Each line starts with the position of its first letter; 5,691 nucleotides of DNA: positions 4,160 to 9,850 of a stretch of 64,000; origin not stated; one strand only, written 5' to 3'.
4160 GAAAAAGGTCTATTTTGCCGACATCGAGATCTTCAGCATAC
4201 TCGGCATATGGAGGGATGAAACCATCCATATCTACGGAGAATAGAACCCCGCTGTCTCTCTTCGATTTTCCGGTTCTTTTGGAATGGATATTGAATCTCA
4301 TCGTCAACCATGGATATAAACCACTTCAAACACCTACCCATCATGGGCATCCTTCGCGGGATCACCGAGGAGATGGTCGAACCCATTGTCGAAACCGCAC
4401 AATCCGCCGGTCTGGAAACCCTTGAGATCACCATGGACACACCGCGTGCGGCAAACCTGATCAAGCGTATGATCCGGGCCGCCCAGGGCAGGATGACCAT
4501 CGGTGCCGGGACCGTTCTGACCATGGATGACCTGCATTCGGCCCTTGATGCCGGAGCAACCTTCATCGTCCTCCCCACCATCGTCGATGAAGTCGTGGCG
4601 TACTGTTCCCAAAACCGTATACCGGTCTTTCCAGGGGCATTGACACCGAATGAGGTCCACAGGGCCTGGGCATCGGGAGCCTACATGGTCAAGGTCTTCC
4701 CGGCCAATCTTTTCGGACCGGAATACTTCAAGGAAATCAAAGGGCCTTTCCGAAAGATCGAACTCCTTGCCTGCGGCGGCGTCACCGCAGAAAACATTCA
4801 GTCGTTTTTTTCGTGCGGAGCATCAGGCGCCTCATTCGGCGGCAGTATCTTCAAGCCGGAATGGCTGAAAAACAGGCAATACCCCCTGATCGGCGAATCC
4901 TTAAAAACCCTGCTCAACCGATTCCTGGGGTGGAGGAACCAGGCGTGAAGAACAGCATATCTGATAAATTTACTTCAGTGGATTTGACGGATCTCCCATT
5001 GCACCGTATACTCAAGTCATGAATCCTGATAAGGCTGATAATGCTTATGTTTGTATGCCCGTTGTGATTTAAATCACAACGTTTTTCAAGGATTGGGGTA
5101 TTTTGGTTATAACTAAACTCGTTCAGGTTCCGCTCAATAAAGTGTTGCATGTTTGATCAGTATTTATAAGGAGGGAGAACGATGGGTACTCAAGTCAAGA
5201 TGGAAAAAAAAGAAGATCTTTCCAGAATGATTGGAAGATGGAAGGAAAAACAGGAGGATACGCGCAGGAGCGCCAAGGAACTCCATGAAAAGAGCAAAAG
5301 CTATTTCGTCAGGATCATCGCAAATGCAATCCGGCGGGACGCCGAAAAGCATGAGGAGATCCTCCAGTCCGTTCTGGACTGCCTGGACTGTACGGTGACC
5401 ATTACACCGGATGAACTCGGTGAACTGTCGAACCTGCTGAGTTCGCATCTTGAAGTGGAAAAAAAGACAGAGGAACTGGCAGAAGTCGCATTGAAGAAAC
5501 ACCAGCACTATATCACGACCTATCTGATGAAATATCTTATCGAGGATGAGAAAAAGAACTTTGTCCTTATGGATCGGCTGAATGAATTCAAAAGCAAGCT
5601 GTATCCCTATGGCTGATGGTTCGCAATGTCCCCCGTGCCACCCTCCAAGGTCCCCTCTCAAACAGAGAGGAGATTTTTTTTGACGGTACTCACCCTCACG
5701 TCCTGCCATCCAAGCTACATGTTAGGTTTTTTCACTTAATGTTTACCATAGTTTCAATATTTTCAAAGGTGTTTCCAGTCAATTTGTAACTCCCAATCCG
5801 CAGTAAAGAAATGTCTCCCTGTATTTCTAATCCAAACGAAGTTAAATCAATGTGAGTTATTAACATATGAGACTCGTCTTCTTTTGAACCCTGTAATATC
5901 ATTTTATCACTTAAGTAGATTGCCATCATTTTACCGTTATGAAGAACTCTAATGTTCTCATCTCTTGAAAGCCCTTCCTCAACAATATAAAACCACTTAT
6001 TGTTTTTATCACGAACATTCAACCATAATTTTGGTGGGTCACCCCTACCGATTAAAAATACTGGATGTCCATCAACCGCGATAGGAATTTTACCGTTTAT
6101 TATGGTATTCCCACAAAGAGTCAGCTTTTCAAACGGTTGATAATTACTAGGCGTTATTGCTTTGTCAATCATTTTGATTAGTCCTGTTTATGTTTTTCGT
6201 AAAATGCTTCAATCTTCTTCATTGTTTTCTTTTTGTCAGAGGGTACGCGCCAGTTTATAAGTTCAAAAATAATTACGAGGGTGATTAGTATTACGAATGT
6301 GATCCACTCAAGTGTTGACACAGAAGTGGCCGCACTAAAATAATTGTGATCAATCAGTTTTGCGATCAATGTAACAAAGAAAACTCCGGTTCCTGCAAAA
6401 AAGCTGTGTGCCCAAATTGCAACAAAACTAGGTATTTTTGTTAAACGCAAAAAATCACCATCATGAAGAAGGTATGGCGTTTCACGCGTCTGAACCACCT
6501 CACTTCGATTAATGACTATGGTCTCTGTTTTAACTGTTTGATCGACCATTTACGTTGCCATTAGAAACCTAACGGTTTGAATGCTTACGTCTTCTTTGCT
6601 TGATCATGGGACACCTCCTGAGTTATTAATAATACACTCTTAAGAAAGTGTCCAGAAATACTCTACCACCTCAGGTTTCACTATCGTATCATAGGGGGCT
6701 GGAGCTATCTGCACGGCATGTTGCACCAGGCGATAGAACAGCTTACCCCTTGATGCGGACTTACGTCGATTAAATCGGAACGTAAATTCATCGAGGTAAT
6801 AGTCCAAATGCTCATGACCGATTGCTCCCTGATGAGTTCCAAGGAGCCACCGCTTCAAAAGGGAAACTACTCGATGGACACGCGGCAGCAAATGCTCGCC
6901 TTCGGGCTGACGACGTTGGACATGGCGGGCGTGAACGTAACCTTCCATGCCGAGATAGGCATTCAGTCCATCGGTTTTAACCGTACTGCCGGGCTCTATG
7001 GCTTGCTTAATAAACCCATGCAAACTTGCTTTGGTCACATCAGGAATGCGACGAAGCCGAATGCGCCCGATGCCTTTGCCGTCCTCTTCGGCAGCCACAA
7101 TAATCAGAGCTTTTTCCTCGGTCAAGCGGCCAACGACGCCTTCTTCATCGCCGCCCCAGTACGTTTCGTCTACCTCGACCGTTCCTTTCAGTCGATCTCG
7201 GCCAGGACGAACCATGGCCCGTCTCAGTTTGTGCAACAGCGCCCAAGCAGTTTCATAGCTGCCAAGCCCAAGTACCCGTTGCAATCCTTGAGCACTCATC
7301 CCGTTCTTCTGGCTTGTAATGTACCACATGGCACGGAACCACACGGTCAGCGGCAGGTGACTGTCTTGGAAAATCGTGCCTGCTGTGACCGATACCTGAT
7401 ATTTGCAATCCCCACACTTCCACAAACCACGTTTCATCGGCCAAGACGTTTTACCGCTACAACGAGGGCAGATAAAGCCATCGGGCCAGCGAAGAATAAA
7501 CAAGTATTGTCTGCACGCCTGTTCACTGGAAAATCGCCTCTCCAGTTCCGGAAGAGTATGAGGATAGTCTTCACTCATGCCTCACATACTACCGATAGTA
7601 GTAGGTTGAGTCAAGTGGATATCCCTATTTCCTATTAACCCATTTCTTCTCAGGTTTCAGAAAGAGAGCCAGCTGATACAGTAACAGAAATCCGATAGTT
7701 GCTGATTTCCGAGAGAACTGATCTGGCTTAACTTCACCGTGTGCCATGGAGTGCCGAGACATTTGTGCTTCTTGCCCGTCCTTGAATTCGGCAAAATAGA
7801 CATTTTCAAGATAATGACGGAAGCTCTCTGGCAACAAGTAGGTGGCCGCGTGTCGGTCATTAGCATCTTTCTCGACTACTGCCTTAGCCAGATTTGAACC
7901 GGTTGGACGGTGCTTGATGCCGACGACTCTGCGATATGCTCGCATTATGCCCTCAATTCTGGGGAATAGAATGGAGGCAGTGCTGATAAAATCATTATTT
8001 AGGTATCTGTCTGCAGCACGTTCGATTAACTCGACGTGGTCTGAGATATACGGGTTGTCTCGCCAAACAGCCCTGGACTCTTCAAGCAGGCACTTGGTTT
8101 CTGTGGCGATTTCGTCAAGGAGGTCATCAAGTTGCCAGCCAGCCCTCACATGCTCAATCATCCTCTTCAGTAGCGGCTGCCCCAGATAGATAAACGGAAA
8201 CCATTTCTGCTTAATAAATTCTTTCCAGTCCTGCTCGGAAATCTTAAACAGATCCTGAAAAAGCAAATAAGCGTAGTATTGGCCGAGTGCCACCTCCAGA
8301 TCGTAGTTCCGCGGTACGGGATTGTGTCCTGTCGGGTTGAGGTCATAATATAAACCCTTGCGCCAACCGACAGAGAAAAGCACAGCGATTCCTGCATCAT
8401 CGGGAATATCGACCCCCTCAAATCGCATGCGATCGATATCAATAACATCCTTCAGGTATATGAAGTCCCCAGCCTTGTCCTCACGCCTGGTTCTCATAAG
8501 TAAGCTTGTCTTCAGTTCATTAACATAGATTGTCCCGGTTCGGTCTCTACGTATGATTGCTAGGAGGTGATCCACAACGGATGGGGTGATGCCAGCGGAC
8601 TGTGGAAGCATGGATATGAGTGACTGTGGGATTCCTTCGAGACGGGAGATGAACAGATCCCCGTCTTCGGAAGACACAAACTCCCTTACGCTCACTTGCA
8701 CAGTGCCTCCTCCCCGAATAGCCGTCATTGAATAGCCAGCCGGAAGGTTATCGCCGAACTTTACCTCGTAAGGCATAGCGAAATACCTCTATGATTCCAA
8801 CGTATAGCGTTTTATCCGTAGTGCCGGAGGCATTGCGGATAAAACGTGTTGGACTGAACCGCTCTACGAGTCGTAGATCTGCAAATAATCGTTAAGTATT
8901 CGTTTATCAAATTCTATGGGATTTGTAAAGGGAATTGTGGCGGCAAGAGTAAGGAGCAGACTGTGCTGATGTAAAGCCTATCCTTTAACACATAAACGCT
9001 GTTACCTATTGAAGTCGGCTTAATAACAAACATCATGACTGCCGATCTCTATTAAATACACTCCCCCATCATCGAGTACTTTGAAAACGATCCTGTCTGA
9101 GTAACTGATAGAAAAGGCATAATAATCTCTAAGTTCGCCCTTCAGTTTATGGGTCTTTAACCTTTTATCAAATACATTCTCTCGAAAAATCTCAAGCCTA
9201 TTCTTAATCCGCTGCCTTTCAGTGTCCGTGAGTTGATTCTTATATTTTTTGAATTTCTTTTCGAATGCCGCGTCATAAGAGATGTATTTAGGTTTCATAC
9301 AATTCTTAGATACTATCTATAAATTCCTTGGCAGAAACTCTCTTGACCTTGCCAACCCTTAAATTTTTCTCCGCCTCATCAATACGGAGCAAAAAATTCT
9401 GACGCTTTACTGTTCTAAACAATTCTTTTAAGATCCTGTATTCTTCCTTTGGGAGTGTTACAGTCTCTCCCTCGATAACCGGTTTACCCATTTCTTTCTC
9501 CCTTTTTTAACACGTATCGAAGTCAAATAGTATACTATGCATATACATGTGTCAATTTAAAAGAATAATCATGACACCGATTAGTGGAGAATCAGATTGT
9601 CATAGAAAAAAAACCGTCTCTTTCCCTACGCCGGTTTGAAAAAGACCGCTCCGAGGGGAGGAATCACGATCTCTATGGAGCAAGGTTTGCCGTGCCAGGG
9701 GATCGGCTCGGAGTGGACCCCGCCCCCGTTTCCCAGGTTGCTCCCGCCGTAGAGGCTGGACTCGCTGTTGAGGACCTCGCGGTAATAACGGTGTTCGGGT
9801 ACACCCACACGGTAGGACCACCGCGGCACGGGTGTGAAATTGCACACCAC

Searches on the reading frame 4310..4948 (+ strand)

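Call 86: search_protein_families(library=pfam, proteins=[window:4310-4948:+], max_evalue=0.01)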
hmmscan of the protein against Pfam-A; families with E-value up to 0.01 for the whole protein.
window:4310-4948:+ (212 aa): 5 families
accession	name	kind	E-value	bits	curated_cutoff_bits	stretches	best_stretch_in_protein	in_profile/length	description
PF01081.25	Aldolase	-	2.3e-35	122.3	27.8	1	4-192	3-191/196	KDPG and KHG aldolase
PF02581.23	TMP-TENI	-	0.0012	18.7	27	0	133-175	134-175/180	Thiamine monophosphate synthase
PF00977.27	His_biosynth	-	0.0055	16.6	23.6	0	44-92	58-105/228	Histidine biosynthesis protein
PF01180.27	DHO_dh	-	0.0061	16.2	27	0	45-91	224-271/291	Dihydroorotate dehydrogenase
PF01070.24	FMN_dh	-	0.0069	15.9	24.9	0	20-51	122-153/350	FMN-dependent dehydrogenase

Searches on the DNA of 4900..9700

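Call 89: search_rna_families(source=window, start=4900, end=9700, threshold=evalue, max_evalue=1)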
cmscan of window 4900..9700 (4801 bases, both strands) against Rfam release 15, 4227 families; matches with E-value up to 1: 2.
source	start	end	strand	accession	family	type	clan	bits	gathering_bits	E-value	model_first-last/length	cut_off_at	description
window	8803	8853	+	RF01914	mir-932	Gene; miRNA;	-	21.1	54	0.31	1-76/76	no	mir-932 microRNA precursor family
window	7083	7152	-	RF01129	sR44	Gene; snRNA; snoRNA; CD-box;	-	16.7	45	1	1-55/55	no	Small nucleolar RNA sR44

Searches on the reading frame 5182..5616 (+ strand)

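Call 3: search_protein_families(library=pfam, proteins=[window:5182-5616:+], max_evalue=1)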
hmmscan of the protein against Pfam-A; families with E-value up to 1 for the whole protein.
window:5182-5616:+ (144 aa): 8 families
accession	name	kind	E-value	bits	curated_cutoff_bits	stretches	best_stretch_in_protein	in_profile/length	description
PF12717.13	Cnd1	-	0.0052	17.3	26.4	1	98-133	110-141/162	non-SMC mitotic condensation complex subunit 1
PF23294.1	BRCT_TopB1_SLF1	-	0.027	14.9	27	1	54-126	15-83/90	TopBP1/SLF1, BRCT domain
PF02541.22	Ppx-GppA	-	0.069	13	27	1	32-74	48-90/285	Ppx/GppA phosphatase family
PF23305.1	DUF7082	-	0.11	12.7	27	1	4-68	2-66/155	Domain of unknown function (DUF7082)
PF16769.10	MCM3AP_GANP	-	0.13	10.8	25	1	21-106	540-624/715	MCM3AP domain of GANP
PF06386.16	GvpL_GvpF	-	0.17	12.3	23.6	1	47-111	91-155/245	Gas vesicle synthesis protein GvpL/GvpF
PF15781.12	ParE-like_toxin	-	0.18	12.2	28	0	93-130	37-74/87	ParE-like toxin of type II bacterial toxin-antitoxin system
PF24850.1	CC_BshC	-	0.35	11.2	27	1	86-144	61-119/159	Bacillithiol biosynthesis BshC, C-terminal coiled-coil domain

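Call 4: search_protein_families(library=padloc, proteins=[window:5182-5616:+], max_evalue=1)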
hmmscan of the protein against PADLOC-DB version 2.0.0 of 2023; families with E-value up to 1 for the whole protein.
window:5182-5616:+ (144 aa): 0 families

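Call 5: search_protein_families(library=ncbifam, proteins=[window:5182-5616:+], max_evalue=1)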
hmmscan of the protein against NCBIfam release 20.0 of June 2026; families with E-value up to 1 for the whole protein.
window:5182-5616:+ (144 aa): 4 families
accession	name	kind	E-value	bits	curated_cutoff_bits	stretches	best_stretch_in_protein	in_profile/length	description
NF047980.1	RoaM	exception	0.01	15.1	400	1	4-64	252-312/356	actin-based motility regulator RoaM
NF011399.0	PRK14824.1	subfamily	0.019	14.4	267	1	86-123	35-72/206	putative deoxyribonucleotide triphosphate pyrophosphatase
NF011722.0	PRK15175.1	equivalog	0.11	11.3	456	1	79-115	177-213/355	Vi polysaccharide ABC transporter protein VexA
NF009981.0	PRK13447.1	equivalog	0.37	10.4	160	0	70-127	83-140/151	F0F1 ATP synthase subunit epsilon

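Call 53: search_protein_families(library=phrogs, proteins=[window:5182-5616:+], max_evalue=0.1)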
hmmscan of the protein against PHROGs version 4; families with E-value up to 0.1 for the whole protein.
window:5182-5616:+ (144 aa): 2 families
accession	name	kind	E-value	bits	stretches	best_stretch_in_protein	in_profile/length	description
phrog_620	-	DNA, RNA and nucleotide metabolism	0.048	14.7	1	41-121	88-149/217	ParB-like partition protein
phrog_22396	-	unknown function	0.054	14.2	1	14-88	36-106/221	-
